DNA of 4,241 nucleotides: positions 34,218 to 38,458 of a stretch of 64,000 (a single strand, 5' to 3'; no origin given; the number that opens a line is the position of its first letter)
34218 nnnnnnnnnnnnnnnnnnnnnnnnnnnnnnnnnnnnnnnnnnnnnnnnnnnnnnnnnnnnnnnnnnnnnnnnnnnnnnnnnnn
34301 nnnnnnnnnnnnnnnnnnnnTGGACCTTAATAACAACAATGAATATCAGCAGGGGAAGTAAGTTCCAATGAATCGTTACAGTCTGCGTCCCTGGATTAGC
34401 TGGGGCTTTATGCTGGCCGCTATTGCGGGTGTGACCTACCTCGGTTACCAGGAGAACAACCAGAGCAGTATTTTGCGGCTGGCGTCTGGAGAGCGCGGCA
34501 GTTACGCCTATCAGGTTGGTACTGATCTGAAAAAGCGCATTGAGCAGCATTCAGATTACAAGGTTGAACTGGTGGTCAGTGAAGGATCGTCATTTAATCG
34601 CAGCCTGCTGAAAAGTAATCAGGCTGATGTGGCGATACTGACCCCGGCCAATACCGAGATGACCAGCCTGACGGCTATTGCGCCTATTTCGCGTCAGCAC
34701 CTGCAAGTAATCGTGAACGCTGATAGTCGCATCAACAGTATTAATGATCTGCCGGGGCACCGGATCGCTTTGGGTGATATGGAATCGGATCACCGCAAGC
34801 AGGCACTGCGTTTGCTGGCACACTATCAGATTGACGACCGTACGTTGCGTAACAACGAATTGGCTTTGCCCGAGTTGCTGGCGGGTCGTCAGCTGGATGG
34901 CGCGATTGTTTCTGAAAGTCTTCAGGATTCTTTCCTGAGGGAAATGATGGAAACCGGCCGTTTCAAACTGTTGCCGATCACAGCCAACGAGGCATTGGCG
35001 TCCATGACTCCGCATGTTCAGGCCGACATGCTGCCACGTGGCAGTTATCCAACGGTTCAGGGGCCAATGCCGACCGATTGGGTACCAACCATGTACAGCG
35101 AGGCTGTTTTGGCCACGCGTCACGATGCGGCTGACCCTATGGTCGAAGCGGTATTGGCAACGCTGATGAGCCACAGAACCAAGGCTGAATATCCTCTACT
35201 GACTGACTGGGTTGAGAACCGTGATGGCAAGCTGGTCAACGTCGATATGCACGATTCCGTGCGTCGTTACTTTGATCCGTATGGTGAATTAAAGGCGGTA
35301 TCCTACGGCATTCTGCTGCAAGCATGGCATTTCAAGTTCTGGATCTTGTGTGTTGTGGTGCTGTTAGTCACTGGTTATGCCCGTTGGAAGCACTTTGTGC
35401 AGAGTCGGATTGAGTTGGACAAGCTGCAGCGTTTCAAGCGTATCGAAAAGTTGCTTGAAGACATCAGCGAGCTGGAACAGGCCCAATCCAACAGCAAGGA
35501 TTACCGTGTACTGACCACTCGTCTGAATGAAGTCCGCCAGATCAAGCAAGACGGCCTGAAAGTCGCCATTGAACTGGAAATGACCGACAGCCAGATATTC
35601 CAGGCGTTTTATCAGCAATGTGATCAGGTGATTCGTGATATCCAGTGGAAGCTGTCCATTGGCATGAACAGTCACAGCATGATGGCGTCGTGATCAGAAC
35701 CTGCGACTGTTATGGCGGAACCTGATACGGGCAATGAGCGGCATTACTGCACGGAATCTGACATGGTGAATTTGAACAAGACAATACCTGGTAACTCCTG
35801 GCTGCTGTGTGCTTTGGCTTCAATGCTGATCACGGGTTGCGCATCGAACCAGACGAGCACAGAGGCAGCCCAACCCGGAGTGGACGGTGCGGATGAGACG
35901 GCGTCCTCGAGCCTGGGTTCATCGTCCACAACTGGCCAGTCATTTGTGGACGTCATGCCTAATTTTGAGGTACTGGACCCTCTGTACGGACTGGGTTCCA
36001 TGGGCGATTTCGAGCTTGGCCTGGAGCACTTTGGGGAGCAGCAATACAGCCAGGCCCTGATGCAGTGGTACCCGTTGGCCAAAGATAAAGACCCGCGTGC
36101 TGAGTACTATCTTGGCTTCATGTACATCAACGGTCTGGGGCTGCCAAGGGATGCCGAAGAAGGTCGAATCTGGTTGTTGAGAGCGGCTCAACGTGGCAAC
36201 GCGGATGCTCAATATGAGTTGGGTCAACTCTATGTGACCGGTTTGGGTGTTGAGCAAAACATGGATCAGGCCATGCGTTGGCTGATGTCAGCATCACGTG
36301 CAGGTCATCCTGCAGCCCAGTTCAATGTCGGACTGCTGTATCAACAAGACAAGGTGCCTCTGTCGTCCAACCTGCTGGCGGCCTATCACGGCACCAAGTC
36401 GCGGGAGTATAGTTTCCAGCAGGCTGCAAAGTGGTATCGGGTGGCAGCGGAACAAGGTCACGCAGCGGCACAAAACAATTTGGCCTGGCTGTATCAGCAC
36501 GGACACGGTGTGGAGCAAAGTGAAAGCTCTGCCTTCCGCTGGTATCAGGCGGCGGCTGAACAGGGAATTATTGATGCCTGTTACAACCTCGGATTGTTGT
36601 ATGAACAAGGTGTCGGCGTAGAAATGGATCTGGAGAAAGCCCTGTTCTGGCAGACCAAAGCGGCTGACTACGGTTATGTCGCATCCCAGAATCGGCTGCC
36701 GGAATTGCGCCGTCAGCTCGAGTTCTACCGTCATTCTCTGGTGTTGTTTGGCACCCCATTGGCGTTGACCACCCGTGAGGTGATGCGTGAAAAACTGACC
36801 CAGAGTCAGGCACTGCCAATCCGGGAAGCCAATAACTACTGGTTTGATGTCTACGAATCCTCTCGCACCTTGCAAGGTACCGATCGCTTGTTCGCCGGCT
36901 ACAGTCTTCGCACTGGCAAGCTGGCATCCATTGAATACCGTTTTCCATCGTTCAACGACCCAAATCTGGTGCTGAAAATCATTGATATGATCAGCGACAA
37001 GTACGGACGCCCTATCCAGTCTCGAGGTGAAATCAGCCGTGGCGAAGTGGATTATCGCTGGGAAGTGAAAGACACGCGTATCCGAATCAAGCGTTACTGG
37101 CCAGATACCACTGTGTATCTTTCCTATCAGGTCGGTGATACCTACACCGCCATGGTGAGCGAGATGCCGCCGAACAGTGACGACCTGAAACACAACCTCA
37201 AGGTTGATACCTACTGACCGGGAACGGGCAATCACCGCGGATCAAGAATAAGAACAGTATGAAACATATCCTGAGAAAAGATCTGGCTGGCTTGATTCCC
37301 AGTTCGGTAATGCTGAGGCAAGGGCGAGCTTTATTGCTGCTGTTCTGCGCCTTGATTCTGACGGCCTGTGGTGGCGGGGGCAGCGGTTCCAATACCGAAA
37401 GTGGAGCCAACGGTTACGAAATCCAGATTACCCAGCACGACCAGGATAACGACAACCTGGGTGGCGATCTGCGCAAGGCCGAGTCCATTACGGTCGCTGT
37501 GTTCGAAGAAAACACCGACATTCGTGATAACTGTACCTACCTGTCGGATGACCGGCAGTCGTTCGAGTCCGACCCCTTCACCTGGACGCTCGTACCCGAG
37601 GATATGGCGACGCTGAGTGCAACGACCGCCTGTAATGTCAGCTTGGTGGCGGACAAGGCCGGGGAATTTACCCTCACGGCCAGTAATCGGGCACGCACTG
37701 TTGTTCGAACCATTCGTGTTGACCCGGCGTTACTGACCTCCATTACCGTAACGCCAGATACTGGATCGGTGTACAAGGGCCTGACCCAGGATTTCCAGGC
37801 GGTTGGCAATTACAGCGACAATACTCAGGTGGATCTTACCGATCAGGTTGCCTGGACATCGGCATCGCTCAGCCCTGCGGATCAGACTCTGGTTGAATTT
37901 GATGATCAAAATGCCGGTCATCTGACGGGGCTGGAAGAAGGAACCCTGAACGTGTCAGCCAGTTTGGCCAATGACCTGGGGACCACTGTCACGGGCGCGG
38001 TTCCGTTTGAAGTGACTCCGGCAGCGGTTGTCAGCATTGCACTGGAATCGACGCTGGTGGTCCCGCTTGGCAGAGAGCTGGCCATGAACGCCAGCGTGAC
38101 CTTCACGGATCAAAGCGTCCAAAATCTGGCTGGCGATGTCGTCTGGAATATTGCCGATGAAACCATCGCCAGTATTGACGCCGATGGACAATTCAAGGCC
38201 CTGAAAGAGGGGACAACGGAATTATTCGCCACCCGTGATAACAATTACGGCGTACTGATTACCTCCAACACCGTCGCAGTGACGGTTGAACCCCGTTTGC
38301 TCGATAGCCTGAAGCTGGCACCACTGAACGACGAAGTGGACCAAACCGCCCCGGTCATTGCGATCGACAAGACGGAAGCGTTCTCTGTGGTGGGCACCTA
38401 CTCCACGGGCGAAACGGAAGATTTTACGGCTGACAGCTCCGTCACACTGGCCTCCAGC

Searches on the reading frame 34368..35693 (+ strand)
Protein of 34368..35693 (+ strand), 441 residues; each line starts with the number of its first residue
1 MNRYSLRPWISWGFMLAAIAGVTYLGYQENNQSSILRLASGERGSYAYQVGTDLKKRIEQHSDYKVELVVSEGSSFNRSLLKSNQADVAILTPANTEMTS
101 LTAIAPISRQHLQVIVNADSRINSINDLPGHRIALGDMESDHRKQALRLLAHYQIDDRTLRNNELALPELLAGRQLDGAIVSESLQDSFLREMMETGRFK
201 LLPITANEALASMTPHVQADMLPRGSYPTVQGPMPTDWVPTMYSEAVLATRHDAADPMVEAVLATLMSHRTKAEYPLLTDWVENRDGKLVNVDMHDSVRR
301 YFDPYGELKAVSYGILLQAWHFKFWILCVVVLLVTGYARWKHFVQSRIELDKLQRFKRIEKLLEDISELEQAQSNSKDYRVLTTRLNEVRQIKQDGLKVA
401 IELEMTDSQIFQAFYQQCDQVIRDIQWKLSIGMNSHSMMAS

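Call 7: search_protein_families(library=pfam, proteins=[window:34368-35693:+], max_evalue=0.1)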
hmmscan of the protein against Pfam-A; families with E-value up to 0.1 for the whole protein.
window:34368-35693:+ (441 aa): 3 families
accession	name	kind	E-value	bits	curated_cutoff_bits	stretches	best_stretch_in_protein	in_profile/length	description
PF16868.10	NMT1_3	-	2.3e-16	60.7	27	1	39-302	2-285/289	NMT1-like family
PF12974.12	Phosphonate-bd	-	6.8e-08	32.6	27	1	54-190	19-171/242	ABC transporter, phosphonate, periplasmic substrate-binding protein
PF09084.16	NMT1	-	0.00055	20.3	20.5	1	65-159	22-121/216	NMT1/THI5 like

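Call 8: search_protein_families(library=ncbifam, proteins=[window:34368-35693:+], max_evalue=0.1)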
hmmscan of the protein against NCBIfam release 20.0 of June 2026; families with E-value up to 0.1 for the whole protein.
window:34368-35693:+ (441 aa): 3 families
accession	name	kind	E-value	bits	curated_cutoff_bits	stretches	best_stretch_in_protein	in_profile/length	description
TIGR02122.1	TRAP_TAXI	subfamily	8.8e-26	90.5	84.35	1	15-303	10-317/320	TAXI family TRAP transporter solute-binding subunit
TIGR01098.1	3A0109s03R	subfamily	0.0001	21.9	112.05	1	36-140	35-150/253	phosphate/phosphite/phosphonate ABC transporter substrate-binding protein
TIGR01728.1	SsuA_fam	subfamily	0.00054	19.3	163.5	1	61-146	26-119/290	aliphatic sulfonate ABC transporter substrate-binding protein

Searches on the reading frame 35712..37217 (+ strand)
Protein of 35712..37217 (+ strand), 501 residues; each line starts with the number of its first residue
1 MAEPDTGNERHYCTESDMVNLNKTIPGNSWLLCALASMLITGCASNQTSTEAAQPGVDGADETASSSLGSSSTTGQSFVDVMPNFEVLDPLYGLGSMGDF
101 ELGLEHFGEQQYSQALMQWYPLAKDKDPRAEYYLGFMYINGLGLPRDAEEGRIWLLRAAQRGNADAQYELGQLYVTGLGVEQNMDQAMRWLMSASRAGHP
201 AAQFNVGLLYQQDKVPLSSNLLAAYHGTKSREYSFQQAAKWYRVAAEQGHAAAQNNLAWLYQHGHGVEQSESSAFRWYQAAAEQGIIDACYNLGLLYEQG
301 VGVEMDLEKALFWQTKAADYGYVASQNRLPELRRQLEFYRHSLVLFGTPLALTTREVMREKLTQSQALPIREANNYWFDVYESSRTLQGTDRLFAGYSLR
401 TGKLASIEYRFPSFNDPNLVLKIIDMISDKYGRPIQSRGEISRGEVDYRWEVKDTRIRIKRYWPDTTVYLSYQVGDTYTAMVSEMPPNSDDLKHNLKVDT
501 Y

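Call 7: search_protein_families(library=pfam, proteins=[window:35712-37217:+], max_evalue=0.1)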
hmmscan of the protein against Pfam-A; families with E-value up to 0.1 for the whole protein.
window:35712-37217:+ (501 aa): 2 families
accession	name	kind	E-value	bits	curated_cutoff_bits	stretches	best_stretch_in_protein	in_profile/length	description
PF08238.18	Sel1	-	2.2e-38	129.8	30.7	4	251-285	1-35/36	Sel1 repeat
PF23310.1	TPR_27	-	0.00021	21.3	27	1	152-215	16-78/110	Plant tetratrico peptide repeats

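Call 8: search_protein_families(library=ncbifam, proteins=[window:35712-37217:+], max_evalue=0.1)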
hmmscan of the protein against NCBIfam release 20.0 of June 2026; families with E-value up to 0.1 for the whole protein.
window:35712-37217:+ (501 aa): 4 families
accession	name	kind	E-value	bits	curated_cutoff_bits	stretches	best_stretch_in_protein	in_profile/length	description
NF033786.1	phenyl_MerG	equivalog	4.8e-26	92.1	350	3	174-264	75-158/217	phenylmercury resistance protein MerG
NF038194.1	AlgK_TPR_lipo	equivalog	4.3e-16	58.6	700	2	112-225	281-393/448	alginate biosynthesis TPR repeat lipoprotein AlgK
NF045484.1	TransRegExoR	equivalog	3.1e-13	49.6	450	2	236-290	60-114/267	exopolysaccharide production regulator ExoR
NF047621.1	FlgprotMotXVib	equivalog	1.3e-12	47.7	330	2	128-211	72-155/211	flagellar protein MotX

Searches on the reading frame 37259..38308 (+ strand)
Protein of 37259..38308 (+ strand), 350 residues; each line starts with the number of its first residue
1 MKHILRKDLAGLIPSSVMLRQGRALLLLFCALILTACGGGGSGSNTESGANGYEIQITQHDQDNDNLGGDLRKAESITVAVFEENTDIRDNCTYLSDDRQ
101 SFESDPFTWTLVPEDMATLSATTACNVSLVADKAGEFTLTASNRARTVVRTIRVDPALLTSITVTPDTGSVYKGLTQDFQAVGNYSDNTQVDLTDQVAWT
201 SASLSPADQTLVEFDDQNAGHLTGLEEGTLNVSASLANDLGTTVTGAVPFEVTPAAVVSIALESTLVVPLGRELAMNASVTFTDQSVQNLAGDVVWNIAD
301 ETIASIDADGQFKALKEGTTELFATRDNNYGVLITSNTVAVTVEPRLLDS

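Call 34: find_homologous_proteins(query=window:37259-38308:+, max_evalue=0.00001)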
Query window:37259-38308:+ (350 aa): 18 proteins with E <= 0.00001 among 8000 candidates.
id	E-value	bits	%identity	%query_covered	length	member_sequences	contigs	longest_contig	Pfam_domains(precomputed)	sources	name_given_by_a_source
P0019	3.7e-38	150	28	92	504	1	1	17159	PF02368.25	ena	-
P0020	8.7e-32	129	32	53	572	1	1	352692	PF26182.1,PF22359.3,PF02368.25,PF26918.1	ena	-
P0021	1.1e-30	125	29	61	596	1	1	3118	PF26182.1,PF02368.25,PF26918.1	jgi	jgi:trimeric autotransporter adhesin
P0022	1.0e-29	122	29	60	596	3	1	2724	PF26182.1,PF02368.25,PF26918.1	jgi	jgi:trimeric autotransporter adhesin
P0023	2.7e-29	121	28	60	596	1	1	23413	PF26182.1,PF02368.25,PF26918.1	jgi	jgi:trimeric autotransporter adhesin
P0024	1.3e-27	115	32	54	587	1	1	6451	PF26182.1,PF22359.3,PF02368.25,PF26918.1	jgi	jgi:trimeric autotransporter adhesin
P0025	3.9e-26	110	30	65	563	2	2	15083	PF02368.25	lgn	-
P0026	4.8e-24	104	29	84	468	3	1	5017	PF02368.25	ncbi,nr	ncbi:MAG: hypothetical protein GY806_08440, partial [Gammaproteobacteria bacterium]|nr:hypothetical 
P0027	2.3e-23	101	30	50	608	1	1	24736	PF26182.1,PF11999.14,PF02368.25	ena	-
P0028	2.7e-22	98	29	50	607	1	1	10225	PF11999.14,PF02368.25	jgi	jgi:hypothetical protein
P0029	3.6e-22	97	29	55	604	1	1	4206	PF26182.1,PF02368.25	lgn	-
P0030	1.3e-20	92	33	60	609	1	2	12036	PF26182.1,PF22359.3,PF02368.25,PF26918.1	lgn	-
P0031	9.3e-20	89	30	62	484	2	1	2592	PF22359.3,PF02368.25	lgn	-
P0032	6.2e-14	70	28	47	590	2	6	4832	PF02368.25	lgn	-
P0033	6.7e-11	60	35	49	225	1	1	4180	PF02368.25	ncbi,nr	ncbi:Ig-like domain-containing protein, partial [Myxococcota bacterium]|nr:Ig-like domain-containing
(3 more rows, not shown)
